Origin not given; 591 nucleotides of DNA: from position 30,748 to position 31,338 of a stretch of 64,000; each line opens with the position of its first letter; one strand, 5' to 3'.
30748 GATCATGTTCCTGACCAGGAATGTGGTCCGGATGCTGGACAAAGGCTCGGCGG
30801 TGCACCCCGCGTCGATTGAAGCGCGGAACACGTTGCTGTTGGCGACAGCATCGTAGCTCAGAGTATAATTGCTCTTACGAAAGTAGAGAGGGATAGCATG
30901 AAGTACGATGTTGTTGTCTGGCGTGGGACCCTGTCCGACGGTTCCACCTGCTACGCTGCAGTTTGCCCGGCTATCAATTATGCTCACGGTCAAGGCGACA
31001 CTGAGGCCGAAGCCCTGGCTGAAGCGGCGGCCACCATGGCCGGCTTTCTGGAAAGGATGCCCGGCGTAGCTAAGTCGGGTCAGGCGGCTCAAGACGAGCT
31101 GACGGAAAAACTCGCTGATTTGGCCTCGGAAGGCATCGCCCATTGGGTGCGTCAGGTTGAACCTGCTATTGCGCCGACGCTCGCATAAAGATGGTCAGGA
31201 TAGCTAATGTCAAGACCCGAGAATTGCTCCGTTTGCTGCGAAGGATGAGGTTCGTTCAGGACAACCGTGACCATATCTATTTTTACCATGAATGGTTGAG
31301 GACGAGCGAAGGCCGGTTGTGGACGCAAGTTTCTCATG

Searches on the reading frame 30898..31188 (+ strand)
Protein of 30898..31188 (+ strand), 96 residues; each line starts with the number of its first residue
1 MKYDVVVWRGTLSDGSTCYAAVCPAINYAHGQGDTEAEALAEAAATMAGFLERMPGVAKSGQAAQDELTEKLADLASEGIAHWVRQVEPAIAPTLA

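Call 4: search_protein_families(library=pfam, max_evalue=1, proteins=[window:30898-31188:+])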
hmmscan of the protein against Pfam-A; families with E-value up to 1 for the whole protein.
window:30898-31188:+ (96 aa): 1 family
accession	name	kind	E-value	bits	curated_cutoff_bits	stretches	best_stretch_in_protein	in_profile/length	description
PF20388.3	DUF6683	-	0.061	13.3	23.6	1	26-77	151-203/253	Family of unknown function (DUF6683)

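Call 6: search_protein_families(library=ncbifam, max_evalue=1, proteins=[window:30898-31188:+])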
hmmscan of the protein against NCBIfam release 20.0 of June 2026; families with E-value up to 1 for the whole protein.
window:30898-31188:+ (96 aa): 0 families
